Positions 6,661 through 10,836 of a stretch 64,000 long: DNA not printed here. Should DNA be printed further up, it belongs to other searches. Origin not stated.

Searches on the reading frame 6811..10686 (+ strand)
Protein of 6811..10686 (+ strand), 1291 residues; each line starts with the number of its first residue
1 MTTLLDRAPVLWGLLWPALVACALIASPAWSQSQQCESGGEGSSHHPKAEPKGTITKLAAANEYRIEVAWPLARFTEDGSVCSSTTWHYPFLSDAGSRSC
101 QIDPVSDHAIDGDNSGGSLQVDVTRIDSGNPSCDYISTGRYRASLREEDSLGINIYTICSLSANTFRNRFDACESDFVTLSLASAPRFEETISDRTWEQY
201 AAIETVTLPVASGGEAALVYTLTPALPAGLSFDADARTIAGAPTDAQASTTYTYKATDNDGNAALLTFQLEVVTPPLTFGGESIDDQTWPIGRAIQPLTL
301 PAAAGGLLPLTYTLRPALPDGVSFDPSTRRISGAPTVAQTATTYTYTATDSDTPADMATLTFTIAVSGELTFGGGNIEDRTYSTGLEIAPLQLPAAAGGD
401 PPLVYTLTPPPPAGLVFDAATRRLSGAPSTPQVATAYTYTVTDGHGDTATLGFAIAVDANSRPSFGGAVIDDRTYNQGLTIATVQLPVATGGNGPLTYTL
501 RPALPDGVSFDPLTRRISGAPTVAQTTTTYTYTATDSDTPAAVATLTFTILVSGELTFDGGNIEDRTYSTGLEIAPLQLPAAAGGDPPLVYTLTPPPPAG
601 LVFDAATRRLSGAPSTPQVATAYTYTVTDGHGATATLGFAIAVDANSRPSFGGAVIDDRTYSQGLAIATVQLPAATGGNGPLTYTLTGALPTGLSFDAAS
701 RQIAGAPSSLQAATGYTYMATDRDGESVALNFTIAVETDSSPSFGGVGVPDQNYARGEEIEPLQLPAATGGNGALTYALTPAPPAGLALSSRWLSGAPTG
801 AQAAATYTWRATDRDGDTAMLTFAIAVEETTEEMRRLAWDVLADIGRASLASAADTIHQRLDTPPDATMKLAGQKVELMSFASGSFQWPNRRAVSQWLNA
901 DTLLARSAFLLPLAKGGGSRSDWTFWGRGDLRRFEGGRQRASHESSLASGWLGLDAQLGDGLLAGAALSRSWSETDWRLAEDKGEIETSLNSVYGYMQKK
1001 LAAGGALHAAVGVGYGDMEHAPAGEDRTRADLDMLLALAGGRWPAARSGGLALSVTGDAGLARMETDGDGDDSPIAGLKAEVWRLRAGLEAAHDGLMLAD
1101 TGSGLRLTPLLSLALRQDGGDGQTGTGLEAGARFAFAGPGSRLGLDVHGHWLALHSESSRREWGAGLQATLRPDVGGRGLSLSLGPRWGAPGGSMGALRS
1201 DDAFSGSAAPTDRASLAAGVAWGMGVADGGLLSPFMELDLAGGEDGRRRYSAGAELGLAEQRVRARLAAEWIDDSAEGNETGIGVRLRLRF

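Call 7: search_protein_families(library=pfam, proteins=[window:6811-10686:+])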
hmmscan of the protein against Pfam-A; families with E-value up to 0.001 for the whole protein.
window:6811-10686:+ (1291 aa): 3 families
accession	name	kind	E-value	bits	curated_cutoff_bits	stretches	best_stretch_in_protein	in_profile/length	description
PF05345.18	He_PIG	-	1.2e-55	186.4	24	7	286-365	10-94/96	Putative Ig domain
PF23237.1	HYR_4C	-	2.6e-05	24.7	27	0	239-268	40-69/73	HYR-like domain with 4 cysteines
PF17963.7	Big_9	-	0.00017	22.9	23.6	0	584-636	31-83/89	Bacterial Ig domain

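Call 20: find_homologous_proteins(query=window:6811-10686:+, max_evalue=1e-20)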
Query window:6811-10686:+ (1291 aa): 650 proteins with E <= 1e-20 among 8000 candidates; the best 120 are listed.
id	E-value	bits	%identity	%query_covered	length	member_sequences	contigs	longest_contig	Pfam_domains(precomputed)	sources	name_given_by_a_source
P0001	0.0e+0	2848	100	100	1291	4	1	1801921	PF17963.8,PF05345.19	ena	-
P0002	0.0e+0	1892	43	50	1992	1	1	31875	PF22699.2,PF23237.2,PF13573.13,PF17963.8,PF18962.8,PF05345.19,PF21160.3,PF28597.1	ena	-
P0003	0.0e+0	1454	33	83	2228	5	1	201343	PF06486.17,PF13610.13,PF05345.19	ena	-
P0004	0.0e+0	1440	39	51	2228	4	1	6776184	PF06486.17,PF13610.13,PF05345.19,PF28597.1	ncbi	-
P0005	0.0e+0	1209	36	82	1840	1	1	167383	PF06486.17,PF13610.13,PF05345.19,PF28597.1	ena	-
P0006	0.0e+0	1191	41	55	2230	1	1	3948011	PF23237.2,PF23598.2,PF13573.13,PF17963.8,PF00560.40,PF18962.8,PF12799.14,PF05345.19,PF13855.13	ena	-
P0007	0.0e+0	1179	36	80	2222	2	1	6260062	PF17963.8,PF03797.26,PF16403.12,PF05345.19,PF16407.12,PF04234.19,PF07435.17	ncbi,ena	-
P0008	0.0e+0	1165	34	88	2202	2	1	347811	PF17963.8,PF03797.26,PF16403.12,PF05345.19,PF04234.19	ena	-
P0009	0.0e+0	1150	44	53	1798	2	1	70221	PF17963.8,PF05345.19,PF00041.28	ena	-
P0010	0.0e+0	1117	41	49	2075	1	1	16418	PF17963.8,PF02494.23,PF16403.12,PF05345.19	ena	-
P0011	0.0e+0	1115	44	55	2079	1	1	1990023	PF23237.2,PF17963.8,PF05345.19,PF01483.28,PF00082.28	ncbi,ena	-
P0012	0.0e+0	1097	34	88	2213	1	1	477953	PF17963.8,PF03797.26,PF16403.12,PF05345.19,PF04234.19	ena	-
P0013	0.0e+0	1065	35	86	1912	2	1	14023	PF17963.8,PF00028.24,PF03797.26,PF16403.12,PF05345.19,PF21887.3,PF04234.19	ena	-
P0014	0.0e+0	1062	34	80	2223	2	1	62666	PF13610.13,PF05345.19,PF28597.1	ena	-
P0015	0.0e+0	1060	34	88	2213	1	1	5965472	PF17963.8,PF03797.26,PF16403.12,PF05345.19,PF04234.19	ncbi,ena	-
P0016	0.0e+0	1052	37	78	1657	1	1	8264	PF17963.8,PF05345.19,PF00041.28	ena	-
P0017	0.0e+0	1037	50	50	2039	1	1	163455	PF05345.19,PF01483.28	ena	-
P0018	0.0e+0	1016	35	79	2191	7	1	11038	PF17963.8,PF12425.13,PF00028.24,PF03797.26,PF16403.12,PF05345.19,PF25313.2,PF04234.19,PF07435.17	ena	-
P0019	0.0e+0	1013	43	50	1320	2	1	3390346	PF23237.2,PF06486.17,PF19116.7,PF05345.19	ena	-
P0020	5.2e-294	997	34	88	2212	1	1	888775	PF17963.8,PF03797.26,PF16403.12,PF05345.19,PF04234.19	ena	-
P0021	9.2e-294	996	35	80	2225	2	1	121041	PF17963.8,PF03797.26,PF16403.12,PF05345.19,PF04234.19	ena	-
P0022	7.1e-290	983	34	86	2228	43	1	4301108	PF17963.8,PF03797.26,PF16403.12,PF05345.19,PF16407.12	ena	-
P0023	2.5e-284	965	35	83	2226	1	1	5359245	PF17963.8,PF03797.26,PF16403.12,PF05345.19,PF07435.17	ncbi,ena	-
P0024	4.9e-274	931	38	50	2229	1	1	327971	PF19452.5,PF16158.12,PF05345.19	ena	-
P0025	2.1e-271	922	46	85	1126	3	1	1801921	PF17963.8,PF06486.17,PF03797.26,PF05345.19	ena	-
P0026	6.1e-271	920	47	85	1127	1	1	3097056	PF17963.8,PF06486.17,PF03797.26,PF05345.19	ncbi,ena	-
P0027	1.2e-269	916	42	52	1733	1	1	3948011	PF17963.8,PF05345.19,PF00041.28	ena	-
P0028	9.6e-269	913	37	78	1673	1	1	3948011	PF17963.8,PF05345.19,PF00041.28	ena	-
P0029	1.8e-268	912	39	50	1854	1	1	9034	PF13610.13,PF05345.19,PF28597.1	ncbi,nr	ncbi:MAG: putative Ig domain-containing protein, partial [Candidatus Aminicenantes bacterium]|nr:put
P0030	1.9e-268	912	48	81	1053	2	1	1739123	PF05345.19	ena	-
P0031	1.0e-262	893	48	85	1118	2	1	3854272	PF03797.26,PF05345.19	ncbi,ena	-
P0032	2.0e-262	892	35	79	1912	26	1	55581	PF17963.8,PF12425.13,PF00028.24,PF03797.26,PF16403.12,PF05345.19,PF25313.2,PF04234.19,PF07435.17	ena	-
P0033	3.2e-261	888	35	49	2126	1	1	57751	PF22352.3,PF17963.8,PF17892.8,PF05345.19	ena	-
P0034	8.2e-258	877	40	56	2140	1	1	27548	PF23237.2,PF23598.2,PF13573.13,PF17963.8,PF00560.40,PF18962.8,PF12799.14,PF05345.19,PF13855.13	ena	-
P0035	1.1e-249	850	38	49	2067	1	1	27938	PF23237.2,PF17963.8,PF17892.8,PF02494.23,PF16403.12,PF16817.12,PF05345.19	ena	-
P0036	2.7e-248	845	34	83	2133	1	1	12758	PF13306.13,PF17892.8,PF02494.23,PF16403.12,PF13855.13,PF22352.3,PF13573.13,PF17963.8,PF00560.40,PF12799.14,PF24908.1,PF05345.19,PF23952.2,PF04234.19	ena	-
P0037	1.8e-247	843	34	87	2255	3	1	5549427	PF07495.20,PF17963.8,PF03797.26,PF16403.12,PF05345.19,PF04234.19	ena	-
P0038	1.3e-246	840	41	52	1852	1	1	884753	PF02494.23,PF16403.12,PF05345.19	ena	-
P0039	6.7e-242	824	51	42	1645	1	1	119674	PF23237.2,PF17963.8,PF06486.17,PF07581.18,PF05345.19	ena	-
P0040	1.2e-241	823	36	79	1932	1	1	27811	PF17963.8,PF03797.26,PF16403.12,PF05345.19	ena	-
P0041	2.0e-241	823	35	86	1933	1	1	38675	PF17963.8,PF03797.26,PF16403.12,PF05345.19,PF04234.19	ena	-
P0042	1.6e-240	820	36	77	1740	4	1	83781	PF07752.17,PF17963.8,PF03797.26,PF16403.12,PF05345.19,PF22457.1,PF04234.19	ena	-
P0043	9.9e-239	814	40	79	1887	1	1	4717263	PF17963.8,PF05345.19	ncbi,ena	-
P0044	2.7e-236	806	35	79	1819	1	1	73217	PF17963.8,PF12425.13,PF03797.26,PF16403.12,PF05345.19,PF04234.19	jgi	-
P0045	2.7e-232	792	40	54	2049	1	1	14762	PF23598.2,PF17963.8,PF00560.40,PF18962.8,PF12799.14,PF05345.19,PF13855.13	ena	-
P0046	8.2e-232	791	36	79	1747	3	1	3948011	PF05345.19,PF00041.28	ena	-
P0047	3.3e-231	789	43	85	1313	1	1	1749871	PF06486.17,PF03797.26,PF05345.19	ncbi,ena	-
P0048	3.2e-229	782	38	53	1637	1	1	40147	PF13573.13,PF17963.8,PF18962.8,PF05345.19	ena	-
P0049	3.4e-229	782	38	87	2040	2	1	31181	PF25059.2,PF23376.2,PF06486.17,PF05345.19,PF00041.28,PF16656.12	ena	-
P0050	1.6e-227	777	44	49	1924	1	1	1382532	PF22352.3,PF00801.27,PF17963.8,PF02494.23,PF16403.12,PF19116.7,PF05345.19,PF04234.19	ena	-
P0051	5.6e-223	762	35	86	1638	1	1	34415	PF17963.8,PF03797.26,PF16403.12,PF05345.19,PF04234.19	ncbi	-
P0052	1.4e-220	754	37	78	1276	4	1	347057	PF06486.17,PF03797.26,PF05345.19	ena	-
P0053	2.8e-220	753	43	51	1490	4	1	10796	PF07752.17,PF17963.8,PF16403.12,PF05345.19,PF16407.12,PF22457.1,PF04234.19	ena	-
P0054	4.8e-220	752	43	51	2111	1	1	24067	PF12733.14,PF23237.2,PF17963.8,PF27137.1,PF17892.8,PF17803.8,PF05345.19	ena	-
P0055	5.4e-218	745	37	79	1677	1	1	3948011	PF25059.2,PF17963.8,PF19116.7,PF05345.19,PF00041.28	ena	-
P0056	4.5e-217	742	48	51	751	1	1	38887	PF23237.2,PF17963.8,PF02494.23,PF06486.17,PF16403.12,PF19116.7,PF05345.19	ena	-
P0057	5.2e-217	742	40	77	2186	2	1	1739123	PF06486.17,PF25833.1,PF05345.19,PF00041.28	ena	-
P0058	2.2e-216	740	42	50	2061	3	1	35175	PF16116.11,PF07705.18,PF16158.12,PF05345.19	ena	-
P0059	4.7e-215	735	42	42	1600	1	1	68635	PF13573.13,PF05345.19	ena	-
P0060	1.7e-214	733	36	80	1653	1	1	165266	PF17963.8,PF03797.26,PF16403.12,PF05345.19,PF04234.19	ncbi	-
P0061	3.9e-214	732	37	80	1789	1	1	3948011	PF25059.2,PF17481.8,PF05345.19,PF00041.28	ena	-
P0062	5.5e-213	728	37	82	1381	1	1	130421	PF17963.8,PF05345.19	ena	-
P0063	2.5e-212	726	32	88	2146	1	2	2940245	PF27812.1,PF05345.19,PF00041.28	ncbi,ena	-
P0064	2.6e-212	726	41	85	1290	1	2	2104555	PF03797.26,PF05345.19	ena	-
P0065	6.3e-211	722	36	83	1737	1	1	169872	PF17963.8,PF17481.8,PF05345.19,PF00041.28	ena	-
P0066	9.7e-210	718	39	79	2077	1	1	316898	PF25059.2,PF06486.17,PF05345.19,PF00041.28,PF16656.12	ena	-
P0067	6.9e-209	715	41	54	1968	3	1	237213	PF23598.2,PF17963.8,PF24141.2,PF25019.1,PF00560.40,PF18962.8,PF12799.14,PF05345.19,PF13855.13,PF23211.1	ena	-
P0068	7.2e-209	715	45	49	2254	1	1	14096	PF12733.14,PF23237.2,PF17963.8,PF17892.8,PF17803.8,PF05345.19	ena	-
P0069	2.6e-198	680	44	51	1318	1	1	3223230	PF23237.2,PF06486.17,PF19116.7,PF05345.19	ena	-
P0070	4.6e-197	676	43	50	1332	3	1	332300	PF23237.2,PF06486.17,PF05345.19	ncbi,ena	-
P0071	4.3e-196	672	37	55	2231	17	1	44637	PF23237.2,PF17963.8,PF02494.23,PF16403.12,PF19116.7,PF05345.19,PF04234.19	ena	-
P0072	1.3e-195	671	47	37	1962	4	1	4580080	PF16116.11,PF07705.18,PF16158.12,PF05345.19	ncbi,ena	-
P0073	4.2e-195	669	42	48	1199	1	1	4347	PF23598.2,PF17963.8,PF00560.40,PF12799.14,PF05345.19,PF13855.13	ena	-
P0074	4.2e-194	666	50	51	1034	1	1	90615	PF23237.2,PF17963.8,PF06486.17,PF16403.12,PF05345.19,PF13753.13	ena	-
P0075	8.6e-194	665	46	55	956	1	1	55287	PF23237.2,PF17963.8,PF06486.17,PF19116.7,PF05345.19,PF13442.12,PF01483.28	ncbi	-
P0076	4.0e-192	659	38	45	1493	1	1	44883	PF23237.2,PF17963.8,PF17892.8,PF02494.23,PF16403.12,PF05345.19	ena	-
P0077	1.6e-191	657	40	50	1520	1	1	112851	PF23237.2,PF17963.8,PF17892.8,PF02494.23,PF16403.12,PF27334.1,PF05345.19,PF18540.7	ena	-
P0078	1.8e-189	651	38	55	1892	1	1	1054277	PF23598.2,PF17963.8,PF00560.40,PF12799.14,PF05345.19,PF13855.13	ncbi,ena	-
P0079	6.3e-188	645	46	51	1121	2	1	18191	PF23237.2,PF06486.17,PF05345.19,PF00041.28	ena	-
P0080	2.6e-185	637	43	48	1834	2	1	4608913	PF23598.2,PF17963.8,PF00560.40,PF12799.14,PF05345.19,PF13855.13,PF23211.1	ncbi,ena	-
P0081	3.1e-185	636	35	42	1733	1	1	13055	PF22352.3,PF17963.8,PF17892.8,PF02494.23,PF02939.22,PF23722.2,PF05345.19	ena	-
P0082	6.5e-185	635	39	43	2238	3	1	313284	PF23237.2,PF17963.8,PF02494.23,PF16116.11,PF07705.18,PF16158.12,PF05345.19,PF19271.5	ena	-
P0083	2.5e-184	633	35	46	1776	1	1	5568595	PF10648.16,PF17963.8,PF02494.23,PF16403.12,PF05345.19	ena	-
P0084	2.9e-183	630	38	49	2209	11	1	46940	PF17963.8,PF02494.23,PF16403.12,PF19116.7,PF05345.19,PF04234.19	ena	-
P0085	8.7e-182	625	43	51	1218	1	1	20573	PF23598.2,PF13306.13,PF17963.8,PF02494.23,PF00560.40,PF16403.12,PF19116.7,PF12799.14,PF05345.19,PF13855.13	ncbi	-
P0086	7.5e-181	622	46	34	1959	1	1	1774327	PF17963.8,PF17892.8,PF02494.23,PF16403.12,PF19116.7,PF05345.19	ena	-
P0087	1.2e-180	621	36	48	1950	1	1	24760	PF16403.12,PF05345.19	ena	-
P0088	2.0e-180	621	42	74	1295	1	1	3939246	PF25059.2,PF05345.19,PF00041.28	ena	-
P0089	3.6e-177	610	38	49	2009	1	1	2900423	PF17963.8,PF17892.8,PF03797.26,PF19116.7,PF05345.19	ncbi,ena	-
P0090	3.8e-174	600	43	69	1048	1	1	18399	PF10105.15,PF23237.2,PF05345.19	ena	-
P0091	4.2e-174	600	35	50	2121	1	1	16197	PF22352.3,PF17963.8,PF16403.12,PF19116.7,PF05345.19,PF04234.19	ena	-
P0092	7.1e-174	599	42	49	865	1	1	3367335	PF23237.2,PF17963.8,PF05345.19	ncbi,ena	-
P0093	6.3e-172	592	38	51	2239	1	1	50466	PF13385.14,PF05345.19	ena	-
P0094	6.6e-169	582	39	50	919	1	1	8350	PF05345.19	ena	-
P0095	2.3e-167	577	40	64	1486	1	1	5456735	PF23237.2,PF06486.17,PF05345.19,PF00041.28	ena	-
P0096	2.7e-167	577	38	48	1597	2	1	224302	PF16158.12,PF05345.19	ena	-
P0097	1.3e-165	572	35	54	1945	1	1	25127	PF17963.8,PF02494.23,PF16403.12,PF19116.7,PF05345.19,PF04234.19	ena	-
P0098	2.2e-165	571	33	77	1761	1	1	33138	PF02494.23,PF05345.19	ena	-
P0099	1.1e-164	568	44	36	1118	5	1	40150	PF06486.17,PF03160.21,PF03797.26,PF05345.19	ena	-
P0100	1.5e-156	541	37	56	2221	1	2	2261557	PF05345.19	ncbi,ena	-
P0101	5.8e-156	540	39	55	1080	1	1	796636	PF17963.8,PF16403.12,PF05345.19,PF04234.19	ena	-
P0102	1.0e-155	539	33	45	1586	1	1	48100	PF17963.8,PF02494.23,PF05345.19,PF00041.28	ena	-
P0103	1.1e-155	539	38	49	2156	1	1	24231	PF17963.8,PF02494.23,PF05345.19,PF08239.18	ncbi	-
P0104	1.3e-154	535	34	50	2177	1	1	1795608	PF17766.8,PF16158.12,PF05345.19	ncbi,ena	-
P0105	1.5e-153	531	40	50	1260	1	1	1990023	PF05345.19,PF01483.28,PF00082.28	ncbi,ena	-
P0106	2.1e-153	531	46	49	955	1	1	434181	PF12892.14,PF17963.8,PF05345.19,PF18565.8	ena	-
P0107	2.5e-153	531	36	59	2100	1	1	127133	PF03797.26,PF05345.19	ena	-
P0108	5.3e-153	530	37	48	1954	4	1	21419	PF11614.15,PF17963.8,PF02494.23,PF06347.20,PF05345.19,PF08239.18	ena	-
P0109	1.9e-152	528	32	51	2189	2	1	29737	PF18957.7,PF16640.12,PF24908.1,PF05345.19,PF01436.28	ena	-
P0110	6.9e-152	526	35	49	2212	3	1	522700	PF17963.8,PF17892.8,PF02494.23,PF16893.12,PF05345.19,PF00041.28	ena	-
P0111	1.4e-151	525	47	50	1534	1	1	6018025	PF19493.5,PF05345.19,PF01483.28,PF26918.1,PF00082.28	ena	-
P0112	6.7e-150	519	44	50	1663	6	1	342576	PF23598.2,PF00560.40,PF12799.14,PF05345.19,PF13855.13,PF00082.28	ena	-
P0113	7.9e-150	519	38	51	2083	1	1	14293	PF23598.2,PF24141.2,PF00560.40,PF12799.14,PF05345.19,PF13855.13,PF23211.1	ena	-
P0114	5.6e-149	516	39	70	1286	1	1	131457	PF06486.17,PF03797.26,PF05345.19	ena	-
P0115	9.5e-148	512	32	56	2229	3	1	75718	PF17766.8,PF16158.12,PF05887.17,PF05345.19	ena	-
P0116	1.2e-147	512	49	47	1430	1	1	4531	PF23237.2,PF17963.8,PF06486.17,PF19116.7,PF05345.19,PF00041.28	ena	-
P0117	1.7e-146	508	33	52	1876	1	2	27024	PF00395.26,PF05345.19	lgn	-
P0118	4.7e-146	507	38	47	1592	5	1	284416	PF17963.8,PF17892.8,PF02494.23,PF05345.19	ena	-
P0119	5.0e-146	507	43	50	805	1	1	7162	PF12733.14,PF23237.2,PF05345.19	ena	-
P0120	7.6e-145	503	37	48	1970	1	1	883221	PF17963.8,PF02494.23,PF19116.7,PF06347.20,PF05345.19,PF08239.18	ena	-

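Call 21: find_encoding_contigs(protein=P0001, flank=10000, max_places=10)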
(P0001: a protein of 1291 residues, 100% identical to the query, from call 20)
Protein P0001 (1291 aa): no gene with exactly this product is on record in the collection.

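Call 23: find_encoding_contigs(protein=P0122, flank=10000, max_places=10)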
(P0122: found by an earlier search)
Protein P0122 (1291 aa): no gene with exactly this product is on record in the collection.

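Call 25: find_encoding_contigs(protein=P0030, flank=10000, max_places=4)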
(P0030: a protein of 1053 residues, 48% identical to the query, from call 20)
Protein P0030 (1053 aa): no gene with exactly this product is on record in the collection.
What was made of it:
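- Tried and rejected: P0030, the best autotransporter homolog on a third contig (1.74 Mb), was also not on record (call 25).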
